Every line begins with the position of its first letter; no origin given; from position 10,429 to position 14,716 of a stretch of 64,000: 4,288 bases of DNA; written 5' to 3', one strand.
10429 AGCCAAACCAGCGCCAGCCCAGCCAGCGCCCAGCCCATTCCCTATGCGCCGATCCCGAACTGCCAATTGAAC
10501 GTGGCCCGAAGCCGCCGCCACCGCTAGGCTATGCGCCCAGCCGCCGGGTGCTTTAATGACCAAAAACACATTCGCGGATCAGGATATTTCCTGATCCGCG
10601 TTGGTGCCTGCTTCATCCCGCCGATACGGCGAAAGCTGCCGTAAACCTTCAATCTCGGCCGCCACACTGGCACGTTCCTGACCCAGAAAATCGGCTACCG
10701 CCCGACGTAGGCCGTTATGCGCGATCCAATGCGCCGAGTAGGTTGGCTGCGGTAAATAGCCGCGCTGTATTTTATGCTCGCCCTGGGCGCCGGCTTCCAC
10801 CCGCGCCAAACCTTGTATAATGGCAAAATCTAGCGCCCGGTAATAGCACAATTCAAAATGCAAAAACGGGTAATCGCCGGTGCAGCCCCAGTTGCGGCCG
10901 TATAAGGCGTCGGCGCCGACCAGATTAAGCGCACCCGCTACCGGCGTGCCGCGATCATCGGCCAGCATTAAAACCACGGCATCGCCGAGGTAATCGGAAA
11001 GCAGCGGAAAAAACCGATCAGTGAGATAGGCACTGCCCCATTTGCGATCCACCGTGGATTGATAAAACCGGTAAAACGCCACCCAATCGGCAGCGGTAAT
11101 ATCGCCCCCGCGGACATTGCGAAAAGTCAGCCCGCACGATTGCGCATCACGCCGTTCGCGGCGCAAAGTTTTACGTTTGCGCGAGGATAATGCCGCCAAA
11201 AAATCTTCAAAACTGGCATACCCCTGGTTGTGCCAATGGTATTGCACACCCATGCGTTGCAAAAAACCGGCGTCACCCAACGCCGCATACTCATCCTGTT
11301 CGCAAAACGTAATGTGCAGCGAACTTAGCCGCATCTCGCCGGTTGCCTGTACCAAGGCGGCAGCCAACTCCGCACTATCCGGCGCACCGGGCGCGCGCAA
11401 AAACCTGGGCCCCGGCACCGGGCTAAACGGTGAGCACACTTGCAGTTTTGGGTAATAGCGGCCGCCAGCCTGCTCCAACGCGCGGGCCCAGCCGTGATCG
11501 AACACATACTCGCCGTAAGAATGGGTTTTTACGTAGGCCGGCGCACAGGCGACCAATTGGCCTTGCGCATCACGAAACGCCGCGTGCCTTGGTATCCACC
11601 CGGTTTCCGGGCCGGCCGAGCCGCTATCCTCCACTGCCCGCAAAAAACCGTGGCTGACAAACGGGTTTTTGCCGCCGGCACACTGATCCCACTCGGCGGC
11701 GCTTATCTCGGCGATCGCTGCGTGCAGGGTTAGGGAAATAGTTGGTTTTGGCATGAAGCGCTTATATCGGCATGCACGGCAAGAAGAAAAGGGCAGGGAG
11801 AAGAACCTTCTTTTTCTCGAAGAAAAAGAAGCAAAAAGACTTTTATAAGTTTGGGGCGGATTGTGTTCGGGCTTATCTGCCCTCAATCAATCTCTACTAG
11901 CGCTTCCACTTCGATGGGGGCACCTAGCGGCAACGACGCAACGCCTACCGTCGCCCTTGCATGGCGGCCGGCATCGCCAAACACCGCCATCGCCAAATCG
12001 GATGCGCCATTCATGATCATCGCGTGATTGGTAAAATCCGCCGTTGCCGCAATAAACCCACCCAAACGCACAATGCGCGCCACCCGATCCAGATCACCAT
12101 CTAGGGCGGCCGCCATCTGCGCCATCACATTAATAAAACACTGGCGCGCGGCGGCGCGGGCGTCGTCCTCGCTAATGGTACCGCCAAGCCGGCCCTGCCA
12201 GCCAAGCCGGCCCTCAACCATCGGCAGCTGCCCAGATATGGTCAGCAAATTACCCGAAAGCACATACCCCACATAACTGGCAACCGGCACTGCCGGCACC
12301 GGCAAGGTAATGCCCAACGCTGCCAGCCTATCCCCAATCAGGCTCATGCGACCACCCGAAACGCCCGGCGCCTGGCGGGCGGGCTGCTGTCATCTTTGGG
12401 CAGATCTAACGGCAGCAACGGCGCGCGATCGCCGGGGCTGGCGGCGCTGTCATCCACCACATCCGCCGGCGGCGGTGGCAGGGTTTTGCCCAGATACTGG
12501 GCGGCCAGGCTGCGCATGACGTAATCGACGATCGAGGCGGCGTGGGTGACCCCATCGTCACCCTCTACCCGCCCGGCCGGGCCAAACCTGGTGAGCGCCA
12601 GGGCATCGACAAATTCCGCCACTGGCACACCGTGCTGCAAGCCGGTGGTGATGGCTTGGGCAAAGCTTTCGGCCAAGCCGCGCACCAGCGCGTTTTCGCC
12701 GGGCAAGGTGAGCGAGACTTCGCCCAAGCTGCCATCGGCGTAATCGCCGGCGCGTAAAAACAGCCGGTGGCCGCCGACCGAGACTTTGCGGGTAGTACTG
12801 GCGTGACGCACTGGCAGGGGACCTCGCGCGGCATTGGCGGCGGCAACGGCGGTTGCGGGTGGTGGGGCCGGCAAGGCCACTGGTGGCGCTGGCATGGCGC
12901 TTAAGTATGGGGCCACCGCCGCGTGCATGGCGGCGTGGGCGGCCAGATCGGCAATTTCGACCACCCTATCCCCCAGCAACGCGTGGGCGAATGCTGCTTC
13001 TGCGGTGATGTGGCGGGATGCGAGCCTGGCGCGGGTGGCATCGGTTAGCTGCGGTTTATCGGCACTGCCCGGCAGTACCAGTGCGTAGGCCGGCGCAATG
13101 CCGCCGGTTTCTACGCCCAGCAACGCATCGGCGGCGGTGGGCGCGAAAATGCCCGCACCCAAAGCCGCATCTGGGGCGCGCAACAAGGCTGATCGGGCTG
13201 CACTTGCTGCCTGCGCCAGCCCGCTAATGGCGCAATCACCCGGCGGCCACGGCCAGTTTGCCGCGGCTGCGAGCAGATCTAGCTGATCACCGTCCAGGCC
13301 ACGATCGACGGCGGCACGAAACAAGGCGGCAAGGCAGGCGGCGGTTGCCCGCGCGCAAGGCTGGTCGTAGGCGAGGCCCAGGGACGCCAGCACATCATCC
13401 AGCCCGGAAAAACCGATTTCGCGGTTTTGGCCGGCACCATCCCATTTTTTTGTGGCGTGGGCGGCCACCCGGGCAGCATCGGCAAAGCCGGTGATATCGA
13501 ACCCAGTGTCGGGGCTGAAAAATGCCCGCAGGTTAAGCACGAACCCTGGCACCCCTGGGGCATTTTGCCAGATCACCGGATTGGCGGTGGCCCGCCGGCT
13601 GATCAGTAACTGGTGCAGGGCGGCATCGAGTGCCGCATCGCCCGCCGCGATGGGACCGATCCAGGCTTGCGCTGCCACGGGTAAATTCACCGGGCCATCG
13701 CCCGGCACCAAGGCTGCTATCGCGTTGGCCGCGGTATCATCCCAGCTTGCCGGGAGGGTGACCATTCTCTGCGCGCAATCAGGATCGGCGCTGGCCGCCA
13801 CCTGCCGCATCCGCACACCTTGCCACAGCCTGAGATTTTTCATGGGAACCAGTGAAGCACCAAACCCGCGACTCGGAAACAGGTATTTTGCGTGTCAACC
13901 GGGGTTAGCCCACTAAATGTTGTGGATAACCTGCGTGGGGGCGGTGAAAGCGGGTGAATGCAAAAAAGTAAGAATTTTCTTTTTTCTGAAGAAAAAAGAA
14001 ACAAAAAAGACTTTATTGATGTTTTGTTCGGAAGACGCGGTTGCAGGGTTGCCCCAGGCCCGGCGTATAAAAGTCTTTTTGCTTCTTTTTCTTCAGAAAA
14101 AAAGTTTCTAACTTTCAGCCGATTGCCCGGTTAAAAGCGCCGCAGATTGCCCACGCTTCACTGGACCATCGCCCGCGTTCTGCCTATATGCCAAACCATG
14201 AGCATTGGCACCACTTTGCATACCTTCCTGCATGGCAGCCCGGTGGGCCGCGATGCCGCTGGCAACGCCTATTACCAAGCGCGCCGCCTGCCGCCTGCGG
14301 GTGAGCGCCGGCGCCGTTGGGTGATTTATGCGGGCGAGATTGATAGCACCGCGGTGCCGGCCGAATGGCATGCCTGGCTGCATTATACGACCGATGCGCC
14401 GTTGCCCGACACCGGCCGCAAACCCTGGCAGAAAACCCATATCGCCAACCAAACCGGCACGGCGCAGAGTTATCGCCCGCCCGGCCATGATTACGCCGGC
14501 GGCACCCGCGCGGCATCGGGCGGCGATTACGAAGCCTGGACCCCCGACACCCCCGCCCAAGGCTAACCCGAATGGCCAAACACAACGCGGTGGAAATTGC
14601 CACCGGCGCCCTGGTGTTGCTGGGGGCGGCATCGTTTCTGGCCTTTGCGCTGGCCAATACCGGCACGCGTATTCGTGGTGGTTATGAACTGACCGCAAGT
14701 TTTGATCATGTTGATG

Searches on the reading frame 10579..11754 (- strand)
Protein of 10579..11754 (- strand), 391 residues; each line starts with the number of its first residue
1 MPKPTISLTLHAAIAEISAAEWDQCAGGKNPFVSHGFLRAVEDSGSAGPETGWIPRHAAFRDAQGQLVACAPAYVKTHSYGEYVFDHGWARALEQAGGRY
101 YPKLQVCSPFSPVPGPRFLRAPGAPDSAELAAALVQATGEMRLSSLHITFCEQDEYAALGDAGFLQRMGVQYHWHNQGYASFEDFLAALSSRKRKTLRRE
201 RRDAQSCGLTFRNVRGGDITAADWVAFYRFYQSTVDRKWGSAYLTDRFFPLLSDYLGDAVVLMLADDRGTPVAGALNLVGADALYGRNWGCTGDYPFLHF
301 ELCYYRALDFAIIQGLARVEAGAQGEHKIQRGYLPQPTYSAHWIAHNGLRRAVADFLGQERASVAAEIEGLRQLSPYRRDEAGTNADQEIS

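Call 31: search_protein_families(library=pfam, proteins=[window:10579-11754:-])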
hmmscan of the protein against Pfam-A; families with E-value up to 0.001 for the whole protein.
window:10579-11754:- (391 aa): 2 families
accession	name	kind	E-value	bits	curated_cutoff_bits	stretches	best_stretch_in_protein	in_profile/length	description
PF04339.18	FemAB_like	-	4.6e-154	513.5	27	1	14-379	2-369/369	Peptidogalycan biosysnthesis/recognition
PF13480.13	Acetyltransf_6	-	3.6e-09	37.4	22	1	191-325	1-138/143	Acetyltransferase (GNAT) domain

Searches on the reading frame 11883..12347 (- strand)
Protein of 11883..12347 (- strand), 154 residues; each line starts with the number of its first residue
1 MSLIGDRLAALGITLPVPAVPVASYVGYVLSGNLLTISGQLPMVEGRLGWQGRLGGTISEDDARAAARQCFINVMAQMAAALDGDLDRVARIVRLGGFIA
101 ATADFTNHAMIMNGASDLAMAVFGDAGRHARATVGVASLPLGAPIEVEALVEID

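Call 31: search_protein_families(library=pfam, proteins=[window:11883-12347:-])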
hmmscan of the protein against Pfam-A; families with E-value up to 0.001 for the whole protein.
window:11883-12347:- (154 aa): 2 families
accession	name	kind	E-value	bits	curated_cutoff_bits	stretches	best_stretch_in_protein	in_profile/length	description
PF14588.11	YjgF_endoribonc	-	1.6e-23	83.6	35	1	7-143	3-138/148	YjgF/chorismate_mutase-like, putative endoribonuclease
PF01042.26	Ribonuc_L-PSP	-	1.5e-15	57.7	27.3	1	21-152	7-120/121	Endoribonuclease L-PSP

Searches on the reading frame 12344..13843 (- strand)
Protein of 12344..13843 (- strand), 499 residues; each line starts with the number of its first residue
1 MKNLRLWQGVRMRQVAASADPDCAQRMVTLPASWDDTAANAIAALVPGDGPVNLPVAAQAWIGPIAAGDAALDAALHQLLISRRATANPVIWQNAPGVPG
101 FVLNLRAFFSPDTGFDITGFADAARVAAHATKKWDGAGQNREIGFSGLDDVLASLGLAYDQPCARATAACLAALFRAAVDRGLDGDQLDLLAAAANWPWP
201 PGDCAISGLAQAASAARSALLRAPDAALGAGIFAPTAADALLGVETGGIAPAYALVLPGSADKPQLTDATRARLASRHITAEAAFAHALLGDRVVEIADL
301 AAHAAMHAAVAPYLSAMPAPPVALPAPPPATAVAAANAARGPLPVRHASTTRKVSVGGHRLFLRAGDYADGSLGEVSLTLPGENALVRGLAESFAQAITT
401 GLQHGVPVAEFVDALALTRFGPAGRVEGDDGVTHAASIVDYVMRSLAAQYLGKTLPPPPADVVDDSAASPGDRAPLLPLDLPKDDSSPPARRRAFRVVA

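Call 31: search_protein_families(library=pfam, proteins=[window:12344-13843:-])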
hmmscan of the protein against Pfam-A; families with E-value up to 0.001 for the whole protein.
window:12344-13843:- (499 aa): 1 family
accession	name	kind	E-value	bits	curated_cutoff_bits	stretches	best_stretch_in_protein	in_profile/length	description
PF12637.14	TSCPD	-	7.6e-07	29.8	22.8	1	355-448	8-86/88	TSCPD domain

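Call 32: find_homologous_proteins(query=window:12344-13843:-, max_evalue=1e-20)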
Query window:12344-13843:- (499 aa): 1320 proteins with E <= 1e-20 among 8000 candidates; the best 120 are listed.
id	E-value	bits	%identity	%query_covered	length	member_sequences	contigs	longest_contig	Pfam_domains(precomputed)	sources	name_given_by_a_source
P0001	0.0e+0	1039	100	98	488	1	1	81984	PF12637.15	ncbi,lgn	-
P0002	3.6e-184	631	66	95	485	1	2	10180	PF12637.15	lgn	-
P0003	4.0e-174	598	64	98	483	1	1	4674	PF12637.15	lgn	-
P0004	3.9e-161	555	58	98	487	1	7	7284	PF12637.15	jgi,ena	-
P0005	2.6e-142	493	54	100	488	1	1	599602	PF12637.15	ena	-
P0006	4.8e-141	489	55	100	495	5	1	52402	PF12637.15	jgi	jgi:hypothetical protein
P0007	2.5e-140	487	53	100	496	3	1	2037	PF12637.15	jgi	-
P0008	2.7e-140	487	54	100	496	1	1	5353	PF12637.15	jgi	jgi:ribonucleoside-diphosphate reductase alpha chain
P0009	2.5e-139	483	55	98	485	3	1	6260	PF12637.15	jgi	jgi:hypothetical protein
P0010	9.1e-139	482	53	100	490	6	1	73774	PF12637.15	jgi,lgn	jgi:hypothetical protein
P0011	1.4e-138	481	54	97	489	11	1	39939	PF12637.15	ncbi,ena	-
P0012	3.4e-138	480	53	97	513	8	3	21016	PF12637.15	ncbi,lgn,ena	-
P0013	5.1e-138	479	53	100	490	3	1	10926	PF12637.15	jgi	-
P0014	5.5e-137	476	53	100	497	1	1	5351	PF12637.15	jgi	jgi:hypothetical protein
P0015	7.0e-137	475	52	100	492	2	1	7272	PF12637.15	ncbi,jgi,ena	jgi:hypothetical protein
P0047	2.2e-130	454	51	100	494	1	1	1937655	PF12637.15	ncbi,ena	-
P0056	8.4e-129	449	51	100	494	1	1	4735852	PF12637.15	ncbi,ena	-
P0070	1.2e-126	442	51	100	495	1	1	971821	PF12637.15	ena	-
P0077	5.8e-126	439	50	100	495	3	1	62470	PF12637.15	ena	-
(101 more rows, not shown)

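Call 33: find_encoding_contigs(protein=P0001, flank=2000, max_places=4)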
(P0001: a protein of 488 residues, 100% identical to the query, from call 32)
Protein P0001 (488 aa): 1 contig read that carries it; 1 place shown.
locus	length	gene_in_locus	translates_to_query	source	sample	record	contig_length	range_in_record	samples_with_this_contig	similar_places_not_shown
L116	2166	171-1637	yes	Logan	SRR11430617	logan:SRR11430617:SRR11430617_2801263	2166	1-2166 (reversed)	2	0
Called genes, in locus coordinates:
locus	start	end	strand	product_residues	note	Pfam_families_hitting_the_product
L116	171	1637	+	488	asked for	PF12637:TSCPD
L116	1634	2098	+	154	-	PF14588:YjgF_endoribonc, PF01042:Ribonuc_L-PSP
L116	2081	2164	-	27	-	?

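Call 34: find_encoding_contigs(protein=P0002, flank=5000, max_places=4)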
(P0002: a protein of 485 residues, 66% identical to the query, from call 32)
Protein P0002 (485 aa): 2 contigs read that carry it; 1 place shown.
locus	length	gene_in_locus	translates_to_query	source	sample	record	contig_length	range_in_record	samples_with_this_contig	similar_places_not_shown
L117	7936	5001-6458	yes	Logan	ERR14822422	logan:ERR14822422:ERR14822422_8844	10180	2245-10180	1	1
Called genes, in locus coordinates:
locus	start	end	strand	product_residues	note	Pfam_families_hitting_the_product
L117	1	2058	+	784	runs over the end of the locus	PF07715:Plug, PF00593:TonB_dep_Rec_b-barrel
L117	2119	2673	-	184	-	PF03232:COQ7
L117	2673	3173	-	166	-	PF02600:DsbB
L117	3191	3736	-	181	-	PF09923:DUF2155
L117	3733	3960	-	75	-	-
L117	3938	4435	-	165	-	PF02470:MlaD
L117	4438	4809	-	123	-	PF05071:NDUFA12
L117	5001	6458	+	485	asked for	PF12637:TSCPD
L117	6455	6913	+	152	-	PF14588:YjgF_endoribonc, PF01042:Ribonuc_L-PSP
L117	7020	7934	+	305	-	?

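Call 37: find_encoding_contigs(protein=P0056, flank=10000, max_places=2)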
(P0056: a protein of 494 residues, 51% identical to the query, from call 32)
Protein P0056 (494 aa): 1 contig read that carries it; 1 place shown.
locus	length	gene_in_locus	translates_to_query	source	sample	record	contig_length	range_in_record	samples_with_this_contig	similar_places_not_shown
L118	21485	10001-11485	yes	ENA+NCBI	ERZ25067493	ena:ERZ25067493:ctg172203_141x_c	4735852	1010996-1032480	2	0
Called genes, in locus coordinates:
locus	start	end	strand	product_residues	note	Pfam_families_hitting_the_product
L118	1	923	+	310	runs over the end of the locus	PF02729:OTCace_N, PF00185:OTCace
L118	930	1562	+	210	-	-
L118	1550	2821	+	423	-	PF01979:Amidohydro_1, PF07969:Amidohydro_3 (faint), PF12890:DHOase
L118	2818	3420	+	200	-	PF02660:G3P_acyltransf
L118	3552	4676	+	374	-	PF21102:DprA_N, PF02481:DNA_processg_A, PF17782:WHD_DprA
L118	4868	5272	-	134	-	-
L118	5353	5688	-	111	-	-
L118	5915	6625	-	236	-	PF02358:Trehalose_PPase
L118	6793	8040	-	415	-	-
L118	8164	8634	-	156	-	PF09923:DUF2155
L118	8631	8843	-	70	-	-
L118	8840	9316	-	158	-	PF02470:MlaD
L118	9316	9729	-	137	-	PF05071:NDUFA12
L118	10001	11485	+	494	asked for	PF12637:TSCPD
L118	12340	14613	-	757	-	PF00390:malic, PF03949:Malic_M, PF01515:PTA_PTB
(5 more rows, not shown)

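Call 38: find_encoding_contigs(protein=P0005, flank=10000, max_places=2)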
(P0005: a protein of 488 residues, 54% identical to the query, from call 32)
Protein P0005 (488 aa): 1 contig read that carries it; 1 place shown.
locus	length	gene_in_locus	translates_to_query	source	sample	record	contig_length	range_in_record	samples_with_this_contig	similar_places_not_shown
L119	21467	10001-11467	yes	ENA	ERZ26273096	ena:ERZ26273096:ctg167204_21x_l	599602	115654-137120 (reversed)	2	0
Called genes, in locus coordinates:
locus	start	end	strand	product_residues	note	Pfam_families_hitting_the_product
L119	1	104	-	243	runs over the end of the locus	-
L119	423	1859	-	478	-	PF00171:Aldedh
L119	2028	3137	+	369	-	PF08240:ADH_N, PF00107:ADH_zinc_N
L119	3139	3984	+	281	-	PF00756:Esterase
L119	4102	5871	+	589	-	PF00664:ABC_membrane, PF00005:ABC_tran, PF02463:SMC_N (weak)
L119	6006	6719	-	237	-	PF08282:Hydrolase_3 (faint), PF02358:Trehalose_PPase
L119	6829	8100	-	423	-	-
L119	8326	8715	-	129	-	PF09923:DUF2155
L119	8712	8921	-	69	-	-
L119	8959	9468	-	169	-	PF02470:MlaD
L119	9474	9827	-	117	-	PF05071:NDUFA12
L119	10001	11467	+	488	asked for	PF12637:TSCPD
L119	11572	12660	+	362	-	PF13384:HTH_23, PF13518:HTH_28, PF13551:HTH_29, PF13565:HTH_32, PF13358:DDE_3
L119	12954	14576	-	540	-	PF02321:OEP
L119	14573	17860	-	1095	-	PF00873:ACR_tran, PF03176:MMPL (faint), PF00873:ACR_tran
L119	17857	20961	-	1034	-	PF00873:ACR_tran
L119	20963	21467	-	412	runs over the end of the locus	PF25917:BSH_RND, PF25973:BSH_CzcB (weak), PF25876:HH_MFP_RND, PF25944:Beta-barrel_RND, PF25967:RND-MFP_C, PF25975:CzcB_C (weak), PF25989:YknX_C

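Call 70: find_encoding_contigs(protein=P0047, flank=10000, max_places=1)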
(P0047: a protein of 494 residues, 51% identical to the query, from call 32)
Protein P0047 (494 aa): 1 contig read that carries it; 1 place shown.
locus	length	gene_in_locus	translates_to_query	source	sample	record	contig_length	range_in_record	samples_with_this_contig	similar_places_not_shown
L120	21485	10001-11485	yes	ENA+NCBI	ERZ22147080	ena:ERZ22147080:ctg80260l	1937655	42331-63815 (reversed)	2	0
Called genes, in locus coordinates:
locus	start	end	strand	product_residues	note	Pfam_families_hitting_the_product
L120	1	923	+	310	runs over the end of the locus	PF02729:OTCace_N, PF00185:OTCace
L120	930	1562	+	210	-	-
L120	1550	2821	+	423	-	PF01979:Amidohydro_1, PF07969:Amidohydro_3 (faint), PF12890:DHOase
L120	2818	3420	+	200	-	PF02660:G3P_acyltransf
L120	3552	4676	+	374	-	PF21102:DprA_N, PF02481:DNA_processg_A, PF17782:WHD_DprA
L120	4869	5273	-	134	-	-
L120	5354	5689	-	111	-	-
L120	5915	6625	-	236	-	PF02358:Trehalose_PPase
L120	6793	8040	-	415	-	-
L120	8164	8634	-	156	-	PF09923:DUF2155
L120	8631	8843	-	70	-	-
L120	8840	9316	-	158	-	PF02470:MlaD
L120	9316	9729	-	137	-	PF05071:NDUFA12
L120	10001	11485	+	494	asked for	PF12637:TSCPD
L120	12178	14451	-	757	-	PF00390:malic, PF03949:Malic_M, PF01515:PTA_PTB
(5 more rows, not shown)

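Call 71: find_encoding_contigs(protein=P0077, flank=10000, max_places=1)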
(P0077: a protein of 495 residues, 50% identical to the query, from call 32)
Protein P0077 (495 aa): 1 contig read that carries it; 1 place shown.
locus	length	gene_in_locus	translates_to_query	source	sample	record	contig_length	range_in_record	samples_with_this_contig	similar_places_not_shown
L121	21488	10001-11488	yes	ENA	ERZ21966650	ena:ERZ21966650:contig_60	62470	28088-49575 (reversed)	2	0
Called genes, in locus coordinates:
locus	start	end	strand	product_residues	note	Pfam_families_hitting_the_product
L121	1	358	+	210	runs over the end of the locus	-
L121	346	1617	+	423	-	PF01979:Amidohydro_1, PF07969:Amidohydro_3 (faint), PF12890:DHOase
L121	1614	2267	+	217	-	PF02660:G3P_acyltransf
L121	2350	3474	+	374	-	PF21102:DprA_N, PF02481:DNA_processg_A, PF17782:WHD_DprA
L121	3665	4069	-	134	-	-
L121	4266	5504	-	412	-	PF02895:H-kinase_dim, PF02518:HATPase_c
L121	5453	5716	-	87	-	-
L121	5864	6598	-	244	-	PF02358:Trehalose_PPase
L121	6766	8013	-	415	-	-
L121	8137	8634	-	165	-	PF09923:DUF2155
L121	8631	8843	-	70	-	-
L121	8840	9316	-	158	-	PF02470:MlaD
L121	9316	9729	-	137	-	PF05071:NDUFA12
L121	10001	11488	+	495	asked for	PF12637:TSCPD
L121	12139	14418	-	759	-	PF00390:malic, PF03949:Malic_M, PF01515:PTA_PTB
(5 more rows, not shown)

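Call 72: find_encoding_contigs(protein=P0070, flank=10000, max_places=1)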
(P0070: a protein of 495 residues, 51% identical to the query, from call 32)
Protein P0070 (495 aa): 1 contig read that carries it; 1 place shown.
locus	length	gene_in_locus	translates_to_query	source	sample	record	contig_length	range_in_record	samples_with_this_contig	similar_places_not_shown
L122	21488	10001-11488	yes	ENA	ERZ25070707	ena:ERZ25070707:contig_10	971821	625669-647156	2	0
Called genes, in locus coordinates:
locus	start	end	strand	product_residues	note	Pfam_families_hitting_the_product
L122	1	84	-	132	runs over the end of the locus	-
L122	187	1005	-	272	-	PF03705:CheR_N, PF01739:CheR, PF08242:Methyltransf_12 (faint)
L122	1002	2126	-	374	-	PF00072:Response_reg, PF01339:CheB_methylest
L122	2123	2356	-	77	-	PF00072:Response_reg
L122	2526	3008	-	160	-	PF01584:CheW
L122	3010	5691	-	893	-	PF01627:Hpt, PF02895:H-kinase_dim, PF02518:HATPase_c, PF01584:CheW, PF00072:Response_reg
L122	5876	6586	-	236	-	PF02358:Trehalose_PPase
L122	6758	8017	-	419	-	-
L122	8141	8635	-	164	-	PF09923:DUF2155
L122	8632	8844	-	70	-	-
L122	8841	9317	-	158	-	PF02470:MlaD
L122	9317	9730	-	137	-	PF05071:NDUFA12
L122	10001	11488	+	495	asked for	PF12637:TSCPD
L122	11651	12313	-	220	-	-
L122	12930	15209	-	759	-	PF00390:malic, PF03949:Malic_M, PF01515:PTA_PTB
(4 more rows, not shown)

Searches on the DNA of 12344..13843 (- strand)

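Call 83: search_rna_families(source=L118, start=9700, end=10000, threshold=evalue, max_evalue=1)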
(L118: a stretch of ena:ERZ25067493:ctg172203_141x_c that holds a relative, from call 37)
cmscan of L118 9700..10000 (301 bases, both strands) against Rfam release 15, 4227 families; matches with E-value up to 1: 5.
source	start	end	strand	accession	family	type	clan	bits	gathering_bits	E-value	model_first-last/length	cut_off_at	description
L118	9794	9885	+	RF04343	Plastid-psbA-2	Cis-reg;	CL00153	27.8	55.8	0.0019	1-60/60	no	Plastid-psbA-2 3UTR RNA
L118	9782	9895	+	RF04118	MIR9481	Gene; miRNA;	-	25.2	130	0.003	1-135/135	no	MIR9481 microRNA precursor family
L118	9767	9908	+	RF04133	MIR2646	Gene; miRNA;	-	24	245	0.0023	54-204/256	no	MIR2646 microRNA precursor family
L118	9790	9881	-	RF04343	Plastid-psbA-2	Cis-reg;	CL00153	22.8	55.8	0.038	1-60/60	no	Plastid-psbA-2 3UTR RNA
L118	9741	9802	+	RF01740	gyrA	Cis-reg;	-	15.7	45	0.34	1-88/88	no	gyrA RNA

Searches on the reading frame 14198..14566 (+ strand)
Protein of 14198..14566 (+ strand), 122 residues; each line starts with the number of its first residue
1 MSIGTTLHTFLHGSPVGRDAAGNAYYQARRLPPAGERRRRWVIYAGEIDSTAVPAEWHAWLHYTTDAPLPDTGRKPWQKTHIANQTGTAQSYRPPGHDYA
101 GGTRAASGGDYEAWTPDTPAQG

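Call 31: search_protein_families(library=pfam, proteins=[window:14198-14566:+])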
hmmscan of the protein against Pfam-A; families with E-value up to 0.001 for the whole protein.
window:14198-14566:+ (122 aa): 1 family
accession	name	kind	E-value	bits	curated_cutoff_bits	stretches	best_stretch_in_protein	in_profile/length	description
PF05071.21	NDUFA12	-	5.2e-22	79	23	1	13-116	1-98/98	NADH ubiquinone oxidoreductase subunit NDUFA12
